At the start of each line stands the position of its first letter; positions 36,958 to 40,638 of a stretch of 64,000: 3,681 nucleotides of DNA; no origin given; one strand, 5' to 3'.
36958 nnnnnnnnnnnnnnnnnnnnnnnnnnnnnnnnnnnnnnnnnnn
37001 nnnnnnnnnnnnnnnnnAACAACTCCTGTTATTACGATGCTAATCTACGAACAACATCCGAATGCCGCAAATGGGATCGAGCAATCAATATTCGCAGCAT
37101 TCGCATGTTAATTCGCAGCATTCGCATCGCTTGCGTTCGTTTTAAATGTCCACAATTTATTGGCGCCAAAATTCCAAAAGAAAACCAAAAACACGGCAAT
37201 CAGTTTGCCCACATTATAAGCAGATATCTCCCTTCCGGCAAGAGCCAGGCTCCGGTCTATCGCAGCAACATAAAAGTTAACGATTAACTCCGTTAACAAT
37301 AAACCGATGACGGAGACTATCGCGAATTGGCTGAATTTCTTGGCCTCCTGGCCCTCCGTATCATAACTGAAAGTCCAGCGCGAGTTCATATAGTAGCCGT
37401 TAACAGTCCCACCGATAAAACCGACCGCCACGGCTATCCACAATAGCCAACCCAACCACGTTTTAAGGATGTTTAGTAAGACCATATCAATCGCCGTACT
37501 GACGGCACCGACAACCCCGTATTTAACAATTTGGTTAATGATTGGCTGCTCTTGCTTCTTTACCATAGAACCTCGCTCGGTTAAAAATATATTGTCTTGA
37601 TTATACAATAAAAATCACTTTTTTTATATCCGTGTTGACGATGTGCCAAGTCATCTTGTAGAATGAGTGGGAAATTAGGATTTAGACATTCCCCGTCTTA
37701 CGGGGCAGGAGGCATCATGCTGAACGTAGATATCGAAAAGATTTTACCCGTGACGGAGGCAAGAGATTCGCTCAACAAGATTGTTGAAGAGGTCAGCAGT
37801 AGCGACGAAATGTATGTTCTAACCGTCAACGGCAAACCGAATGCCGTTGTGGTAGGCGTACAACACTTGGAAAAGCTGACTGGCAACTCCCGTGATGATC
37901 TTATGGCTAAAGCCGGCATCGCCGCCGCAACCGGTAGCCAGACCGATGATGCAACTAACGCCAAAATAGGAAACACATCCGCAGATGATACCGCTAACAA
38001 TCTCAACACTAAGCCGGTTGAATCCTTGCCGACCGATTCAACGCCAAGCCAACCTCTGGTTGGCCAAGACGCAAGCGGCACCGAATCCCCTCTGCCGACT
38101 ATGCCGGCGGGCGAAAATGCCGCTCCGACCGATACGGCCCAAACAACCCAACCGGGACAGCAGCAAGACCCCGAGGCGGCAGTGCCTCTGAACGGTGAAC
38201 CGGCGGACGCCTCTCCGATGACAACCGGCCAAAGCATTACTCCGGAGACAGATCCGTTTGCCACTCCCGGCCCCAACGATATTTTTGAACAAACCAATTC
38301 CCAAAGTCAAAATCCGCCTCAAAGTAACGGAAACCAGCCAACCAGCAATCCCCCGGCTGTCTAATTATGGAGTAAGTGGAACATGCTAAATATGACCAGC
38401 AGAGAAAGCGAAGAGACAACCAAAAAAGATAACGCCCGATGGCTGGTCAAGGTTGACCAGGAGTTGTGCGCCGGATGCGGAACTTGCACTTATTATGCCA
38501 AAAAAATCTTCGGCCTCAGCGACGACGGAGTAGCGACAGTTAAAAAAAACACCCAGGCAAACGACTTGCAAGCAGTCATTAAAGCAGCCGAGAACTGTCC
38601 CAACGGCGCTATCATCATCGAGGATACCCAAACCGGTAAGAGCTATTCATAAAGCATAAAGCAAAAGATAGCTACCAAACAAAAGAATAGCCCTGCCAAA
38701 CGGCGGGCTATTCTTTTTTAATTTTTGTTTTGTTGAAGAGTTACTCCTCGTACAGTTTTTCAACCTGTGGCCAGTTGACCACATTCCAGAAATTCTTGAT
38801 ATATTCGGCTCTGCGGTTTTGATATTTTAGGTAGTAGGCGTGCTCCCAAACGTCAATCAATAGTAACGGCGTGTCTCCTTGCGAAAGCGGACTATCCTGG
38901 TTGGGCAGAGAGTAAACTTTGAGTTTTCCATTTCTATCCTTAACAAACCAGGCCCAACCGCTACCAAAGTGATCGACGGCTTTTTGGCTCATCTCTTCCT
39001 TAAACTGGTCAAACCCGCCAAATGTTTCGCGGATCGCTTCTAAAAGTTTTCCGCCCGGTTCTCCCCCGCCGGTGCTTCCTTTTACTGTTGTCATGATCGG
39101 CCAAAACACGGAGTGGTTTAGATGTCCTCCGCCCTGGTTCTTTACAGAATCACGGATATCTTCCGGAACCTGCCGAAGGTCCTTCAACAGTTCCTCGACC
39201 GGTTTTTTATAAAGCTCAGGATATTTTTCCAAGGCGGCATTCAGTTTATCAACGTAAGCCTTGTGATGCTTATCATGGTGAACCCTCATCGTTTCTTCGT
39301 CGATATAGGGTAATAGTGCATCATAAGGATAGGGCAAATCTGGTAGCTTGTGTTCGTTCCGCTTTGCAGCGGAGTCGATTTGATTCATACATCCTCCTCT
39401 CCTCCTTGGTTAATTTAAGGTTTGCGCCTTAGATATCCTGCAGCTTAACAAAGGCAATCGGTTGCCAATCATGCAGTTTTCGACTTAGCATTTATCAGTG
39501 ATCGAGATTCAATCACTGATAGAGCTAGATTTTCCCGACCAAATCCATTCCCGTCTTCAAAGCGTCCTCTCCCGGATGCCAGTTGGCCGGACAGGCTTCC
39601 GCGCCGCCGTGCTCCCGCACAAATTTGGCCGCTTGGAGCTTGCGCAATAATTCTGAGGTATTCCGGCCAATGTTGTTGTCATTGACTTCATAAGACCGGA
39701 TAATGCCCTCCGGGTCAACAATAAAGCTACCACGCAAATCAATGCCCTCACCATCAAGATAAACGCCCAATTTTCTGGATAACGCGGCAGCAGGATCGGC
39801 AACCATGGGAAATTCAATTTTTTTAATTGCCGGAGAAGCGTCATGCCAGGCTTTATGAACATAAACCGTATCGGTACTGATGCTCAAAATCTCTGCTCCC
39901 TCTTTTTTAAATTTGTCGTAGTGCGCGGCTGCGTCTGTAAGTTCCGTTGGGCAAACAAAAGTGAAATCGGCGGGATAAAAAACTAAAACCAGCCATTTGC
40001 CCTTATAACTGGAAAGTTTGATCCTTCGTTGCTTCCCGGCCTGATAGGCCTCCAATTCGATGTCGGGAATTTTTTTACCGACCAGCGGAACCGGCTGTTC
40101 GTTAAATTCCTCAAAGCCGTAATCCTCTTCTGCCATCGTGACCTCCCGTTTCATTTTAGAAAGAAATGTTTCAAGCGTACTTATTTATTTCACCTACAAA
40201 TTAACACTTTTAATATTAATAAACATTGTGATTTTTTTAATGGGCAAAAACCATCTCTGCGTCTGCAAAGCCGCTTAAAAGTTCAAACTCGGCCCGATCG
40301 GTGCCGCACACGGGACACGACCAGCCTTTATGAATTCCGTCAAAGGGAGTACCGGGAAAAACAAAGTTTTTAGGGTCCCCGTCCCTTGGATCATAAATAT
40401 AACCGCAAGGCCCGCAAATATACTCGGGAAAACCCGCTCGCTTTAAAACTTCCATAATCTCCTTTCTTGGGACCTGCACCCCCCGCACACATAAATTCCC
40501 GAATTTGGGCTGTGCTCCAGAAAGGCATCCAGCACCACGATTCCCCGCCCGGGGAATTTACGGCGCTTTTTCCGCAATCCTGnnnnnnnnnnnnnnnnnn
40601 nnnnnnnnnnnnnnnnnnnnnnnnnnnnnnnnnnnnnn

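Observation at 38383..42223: Compact oxidative-stress island with duplicated rubredoxin and duplicated Fur/PerR regulators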

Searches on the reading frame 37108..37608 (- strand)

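Call 3: search_protein_families(library=pfam, proteins=[window:37108-37608:-], max_evalue=0.01)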
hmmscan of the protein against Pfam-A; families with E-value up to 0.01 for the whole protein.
window:37108-37608:- (166 aa): 2 families
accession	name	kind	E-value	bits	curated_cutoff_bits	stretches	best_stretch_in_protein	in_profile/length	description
PF04138.20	GtrA_DPMS_TM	-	3.5e-22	79.3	26.1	1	29-155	1-117/117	GtrA/DPMS, transmembrane domain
PF07155.17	ECF-ribofla_trS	-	0.0016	18.9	26.7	1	32-117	53-135/172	ECF-type riboflavin transporter, S component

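Call 4: search_protein_families(library=ncbifam, proteins=[window:37108-37608:-], max_evalue=0.01)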
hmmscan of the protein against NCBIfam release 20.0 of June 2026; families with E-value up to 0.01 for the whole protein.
window:37108-37608:- (166 aa): 1 family
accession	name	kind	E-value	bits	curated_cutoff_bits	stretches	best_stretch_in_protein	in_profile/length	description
NF037976.1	gtrA_1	subfamily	0.00025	21.1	50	1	28-108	3-84/126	GtrA family protein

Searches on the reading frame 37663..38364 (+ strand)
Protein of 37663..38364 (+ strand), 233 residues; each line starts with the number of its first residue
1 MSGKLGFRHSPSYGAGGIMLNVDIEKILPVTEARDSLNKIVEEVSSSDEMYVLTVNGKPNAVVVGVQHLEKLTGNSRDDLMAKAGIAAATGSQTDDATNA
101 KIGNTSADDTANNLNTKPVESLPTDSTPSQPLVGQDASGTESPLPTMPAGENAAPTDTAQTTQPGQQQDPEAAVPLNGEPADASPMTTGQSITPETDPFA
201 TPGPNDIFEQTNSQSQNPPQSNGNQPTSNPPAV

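Call 3: search_protein_families(library=pfam, proteins=[window:37663-38364:+], max_evalue=0.01)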
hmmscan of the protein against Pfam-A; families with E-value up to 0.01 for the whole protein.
window:37663-38364:+ (233 aa): 1 family
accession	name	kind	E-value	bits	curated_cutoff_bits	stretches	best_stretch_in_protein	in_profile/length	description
PF02604.26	PhdYeFM_antitox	-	2.8e-11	43.5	29.8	1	25-80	1-54/74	Antitoxin Phd_YefM, type II toxin-antitoxin system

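Call 4: search_protein_families(library=ncbifam, proteins=[window:37663-38364:+], max_evalue=0.01)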
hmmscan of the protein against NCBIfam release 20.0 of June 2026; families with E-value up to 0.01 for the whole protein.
window:37663-38364:+ (233 aa): 1 family
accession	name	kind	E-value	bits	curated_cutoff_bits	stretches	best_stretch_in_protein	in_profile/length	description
TIGR01552.1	phd_fam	subfamily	7.1e-08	31.7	20.8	1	28-73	2-46/53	type II toxin-antitoxin system prevent-host-death family antitoxin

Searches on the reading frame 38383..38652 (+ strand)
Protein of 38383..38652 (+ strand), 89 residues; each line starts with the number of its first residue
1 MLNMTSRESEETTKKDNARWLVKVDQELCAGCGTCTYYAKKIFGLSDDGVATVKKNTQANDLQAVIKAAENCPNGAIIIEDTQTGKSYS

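Call 3: search_protein_families(library=pfam, proteins=[window:38383-38652:+], max_evalue=0.01)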
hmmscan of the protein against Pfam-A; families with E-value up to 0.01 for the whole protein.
window:38383-38652:+ (89 aa): 6 families
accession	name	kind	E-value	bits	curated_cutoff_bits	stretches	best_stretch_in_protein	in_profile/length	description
PF13459.11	Fer4_15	-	5.4e-13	49.9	22.4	1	22-79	1-66/66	4Fe-4S single cluster domain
PF13370.11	Fer4_13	-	9.5e-11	42.7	24.5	1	24-77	1-56/58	4Fe-4S single cluster domain of Ferredoxin I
PF06902.16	Fer4_19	-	5.2e-06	26.8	24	1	22-78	8-60/64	Divergent 4Fe-4S mono-cluster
PF12837.12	Fer4_6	-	0.00013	22.2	25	1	22-36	2-16/24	4Fe-4S binding domain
PF00037.32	Fer4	-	0.00034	20.7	21.1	1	22-36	1-15/24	4Fe-4S binding domain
PF12797.12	Fer4_2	-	0.0014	18.9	24.5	1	20-37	1-18/22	4Fe-4S binding domain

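Call 4: search_protein_families(library=ncbifam, proteins=[window:38383-38652:+], max_evalue=0.01)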
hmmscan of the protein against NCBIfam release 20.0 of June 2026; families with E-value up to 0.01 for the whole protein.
window:38383-38652:+ (89 aa): 3 families
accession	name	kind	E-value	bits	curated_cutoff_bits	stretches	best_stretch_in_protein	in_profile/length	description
NF040864.1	HgcB_ferredoxin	equivalog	0.00024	20.9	99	1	22-80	9-64/93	mercury methylation ferredoxin HgcB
TIGR02936.1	fdxN_nitrog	equivalog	0.002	18.2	80.55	1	17-72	11-72/91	ferredoxin III, nif-specific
NF005506.0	PRK07118.1-5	equivalog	0.0093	15.4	388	0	21-81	164-237/279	Fe-S cluster domain-containing protein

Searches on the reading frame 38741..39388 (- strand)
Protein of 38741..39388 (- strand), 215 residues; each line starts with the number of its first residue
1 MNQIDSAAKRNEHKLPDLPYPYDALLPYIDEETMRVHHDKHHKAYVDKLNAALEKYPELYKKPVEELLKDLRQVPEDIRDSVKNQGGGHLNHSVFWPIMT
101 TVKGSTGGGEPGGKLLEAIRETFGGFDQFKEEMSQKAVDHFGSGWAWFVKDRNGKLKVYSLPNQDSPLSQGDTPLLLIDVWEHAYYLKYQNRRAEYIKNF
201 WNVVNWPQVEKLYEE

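Call 3: search_protein_families(library=pfam, proteins=[window:38741-39388:-], max_evalue=0.01)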
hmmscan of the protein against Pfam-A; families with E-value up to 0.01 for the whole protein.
window:38741-39388:- (215 aa): 2 families
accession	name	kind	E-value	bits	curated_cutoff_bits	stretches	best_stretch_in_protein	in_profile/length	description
PF02777.23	Sod_Fe_C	-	1.2e-42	144.6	20.9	1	112-211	2-101/102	Iron/manganese superoxide dismutases, C-terminal domain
PF00081.27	Sod_Fe_N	-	3.9e-29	101.4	27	1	12-99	1-81/82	Iron/manganese superoxide dismutases, alpha-hairpin domain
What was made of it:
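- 38741..39388 (-): Fe/Mn-family superoxide dismutase (215 aa); metal specificity not determined. Sod_Fe_N 3.9e-29 and Sod_Fe_C 1.2e-42 (call 3).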

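Call 4: search_protein_families(library=ncbifam, proteins=[window:38741-39388:-], max_evalue=0.01)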
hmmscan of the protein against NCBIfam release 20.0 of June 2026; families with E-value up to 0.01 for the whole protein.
window:38741-39388:- (215 aa): 3 families
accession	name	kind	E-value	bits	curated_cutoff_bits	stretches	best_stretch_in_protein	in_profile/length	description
NF008177.0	PRK10925.1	equivalog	5.4e-66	222.3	363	1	13-213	3-202/206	superoxide dismutase [Mn]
NF007832.0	PRK10543.1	equivalog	7e-52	175.8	348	1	14-211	4-189/193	superoxide dismutase [Fe]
NF041312.1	Superox_dis_Halo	equivalog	6.8e-42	143.7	300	1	15-214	2-189/196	superoxide dismutase [Mn]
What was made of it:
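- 38741..39388 (-): Below the NCBIfam SodA and SodB equivalog cut-offs (call 4).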

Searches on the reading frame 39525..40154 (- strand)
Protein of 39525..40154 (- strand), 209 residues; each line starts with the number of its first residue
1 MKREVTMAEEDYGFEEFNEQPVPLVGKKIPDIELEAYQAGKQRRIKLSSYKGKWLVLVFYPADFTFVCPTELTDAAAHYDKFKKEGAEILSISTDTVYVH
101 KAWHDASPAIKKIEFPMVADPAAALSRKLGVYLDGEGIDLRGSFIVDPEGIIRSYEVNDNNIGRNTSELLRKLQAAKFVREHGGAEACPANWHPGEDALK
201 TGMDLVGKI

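Call 3: search_protein_families(library=pfam, proteins=[window:39525-40154:-], max_evalue=0.01)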
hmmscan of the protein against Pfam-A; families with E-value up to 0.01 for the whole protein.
window:39525-40154:- (209 aa): 4 families
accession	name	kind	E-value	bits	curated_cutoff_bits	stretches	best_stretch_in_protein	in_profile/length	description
PF00578.27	AhpC-TSA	-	5.9e-38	130.1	26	1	25-154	1-123/124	AhpC/TSA family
PF08534.16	Redoxin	-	5.2e-19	68.9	26.6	1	25-167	2-142/148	Redoxin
PF10417.14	1-cysPrx_C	-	2.7e-06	27.7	21.1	1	177-199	3-24/41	C-terminal domain of 1-Cys peroxiredoxin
PF02630.20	SCO1-SenC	-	0.0078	16.6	22.8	0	43-91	12-60/134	SCO1/SenC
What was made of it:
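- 39525..40154 (-): Typical 2-Cys peroxiredoxin of the AhpC/Prx1 type. Peroxidatic Cys lies in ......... and resolving Cys in ACPANW. The alternative start ATG 40136 gives the 203-aa product called on the Logan contigs. AhpC-TSA 5.9e-38 and 1-cysPrx_C (call 3).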

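Call 4: search_protein_families(library=ncbifam, proteins=[window:39525-40154:-], max_evalue=0.01)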
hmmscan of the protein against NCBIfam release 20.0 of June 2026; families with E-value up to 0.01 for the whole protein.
window:39525-40154:- (209 aa): 13 families
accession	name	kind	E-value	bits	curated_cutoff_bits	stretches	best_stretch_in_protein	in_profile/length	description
TIGR03137.1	AhpC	equivalog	2.8e-73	245.7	272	1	23-209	2-187/187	alkyl hydroperoxide reductase subunit C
NF040737.1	peroxi_PrxU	equivalog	7.9e-65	218.8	270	1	18-209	31-225/233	thioredoxin-dependent peroxiredoxin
NF011576.0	PRK15000.1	subfamily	2.3e-36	125.4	301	1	51-208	33-191/200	peroxiredoxin C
NF009669.0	PRK13190.1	equivalog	1.6e-35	122.2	261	1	25-200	5-176/203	putative peroxiredoxin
NF009668.0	PRK13189.1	equivalog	1.2e-33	116.2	211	1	18-196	5-181/224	peroxiredoxin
NF009670.0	PRK13191.1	equivalog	4.7e-31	108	374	1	19-194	3-176/215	putative peroxiredoxin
NF010122.0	PRK13599.1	equivalog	2.1e-26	92.7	456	1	22-192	6-174/220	peroxiredoxin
NF053650.1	PerredPrxQDein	equivalog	1.3e-11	44.7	260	1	30-153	2-124/148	thioredoxin-dependent peroxiredoxin PrxQ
NF002854.0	PRK03147.1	subfamily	1.1e-08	35.2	170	1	19-155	32-155/176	thiol-disulfide oxidoreductase ResA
NF006960.0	PRK09437.1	equivalog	4.2e-08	33.2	140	1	25-152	6-132/156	thioredoxin-dependent thiol peroxidase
NF040769.1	SelL_rel_redox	subfamily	0.00023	20.8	120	1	29-130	3-99/173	SelL-related redox protein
NF001808.0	PRK00522.1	equivalog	0.0017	17.8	123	1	23-157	18-148/167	thiol peroxidase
NF045827.1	perox_SUH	exception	0.0095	15.3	298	0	43-160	35-151/178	thiol peroxidase Prx-SUH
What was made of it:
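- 39525..40154 (-): TIGR03137 AhpC scores 245.7 bits (cut-off 272) and PrxU 218.8 bits (call 4).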

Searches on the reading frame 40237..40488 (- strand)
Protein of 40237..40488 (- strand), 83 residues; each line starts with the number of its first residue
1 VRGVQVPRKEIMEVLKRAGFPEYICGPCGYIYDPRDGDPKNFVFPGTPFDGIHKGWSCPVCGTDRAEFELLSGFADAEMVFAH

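Call 3: search_protein_families(library=pfam, proteins=[window:40237-40488:-], max_evalue=0.01)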
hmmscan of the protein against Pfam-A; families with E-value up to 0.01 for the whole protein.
window:40237-40488:- (83 aa): 3 families
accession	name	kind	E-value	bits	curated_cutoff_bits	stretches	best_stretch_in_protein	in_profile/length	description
PF00301.25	Rubredoxin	-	1.1e-15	57.8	23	1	23-68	2-47/47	Rubredoxin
PF21349.2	RUBY_RBDX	-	0.00012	21.9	26.5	0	58-69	19-30/30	Rubrerythrin, rubredoxin-like domain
PF08271.17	Zn_Ribbon_TF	-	0.0043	17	29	0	22-39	19-36/43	TFIIB zinc-binding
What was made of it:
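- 40237..40455 (-): Rubredoxin 1 (72 aa), the divergent copy. All four Cys are kept, but DIPDDW has become GIHKGW. Net charge is -5 against -9 for Rd2. PF00301 1.1e-15 (call 3).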

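Call 4: search_protein_families(library=ncbifam, proteins=[window:40237-40488:-], max_evalue=0.01)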
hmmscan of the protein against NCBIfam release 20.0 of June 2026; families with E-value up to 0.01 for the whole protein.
window:40237-40488:- (83 aa): 3 families
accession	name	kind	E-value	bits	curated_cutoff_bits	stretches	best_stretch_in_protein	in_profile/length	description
NF045768.1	RubredRD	equivalog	2.2e-18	66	90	1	22-69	3-50/54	rubredoxin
NF003954.0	PRK05452.1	equivalog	2.7e-07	29.9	711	1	11-71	414-474/479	anaerobic nitric oxide reductase flavorubredoxin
TIGR04165.1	methano_modCys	hypoth_equivalog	0.0059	16.8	60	0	6-33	20-47/50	TIGR04165 family Cys-rich peptide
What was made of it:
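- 40237..40455 (-): RubredRD scores 66 bits, below the cut-off of 90 (call 4).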

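Call 41: find_homologous_proteins(query=window:40240-40455:-, max_evalue=0.000001)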
Query seq(72 aa) (72 aa): 1 proteins with E <= 0.000001 among 1 candidates.
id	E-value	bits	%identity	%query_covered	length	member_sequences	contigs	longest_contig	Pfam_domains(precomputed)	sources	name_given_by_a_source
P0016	4.4e-46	172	100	100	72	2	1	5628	PF00301.26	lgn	-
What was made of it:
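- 40237..40455 (-): No word-sharing homologue except itself (call 41).
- Tried and rejected: The word-index search found only Rd1 itself (call 41).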

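Call 64: search_protein_representatives(protein=window:40237-40455:-)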
Query: 72 residues. Proteins with E-value up to 0.001 (for the whole library): 3692; up to 1e-10: 256; up to 1e-30: 2. The best 150 are listed.
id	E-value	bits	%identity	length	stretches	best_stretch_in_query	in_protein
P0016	1.4e-46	171.8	100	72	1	1-72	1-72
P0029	2.4e-31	123.1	44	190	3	9-58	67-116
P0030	3.6e-22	93.9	48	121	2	11-59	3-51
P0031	1.5e-21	91.9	46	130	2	10-57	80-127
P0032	3.5e-21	90.7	44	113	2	11-60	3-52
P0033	5.2e-20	87.0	48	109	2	8-58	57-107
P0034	3.2e-17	78.1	44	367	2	8-56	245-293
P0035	4.5e-17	77.6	36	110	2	11-60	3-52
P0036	1.7e-15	72.6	44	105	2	9-58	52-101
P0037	1.8e-15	72.5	43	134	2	11-53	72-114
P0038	3.0e-15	71.8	45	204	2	11-54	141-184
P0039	3.4e-15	71.7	40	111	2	10-58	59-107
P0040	3.4e-15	71.6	40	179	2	11-63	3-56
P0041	5.9e-15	70.9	35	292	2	11-66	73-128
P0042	6.4e-15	70.8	58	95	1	9-58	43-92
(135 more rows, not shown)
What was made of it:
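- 40237..40455 (-): Best non-self identity is 58% among 1.84e9 representatives (call 64).
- Tried and rejected: The exhaustive search found ordinary rubredoxins at up to 58% identity (call 64).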
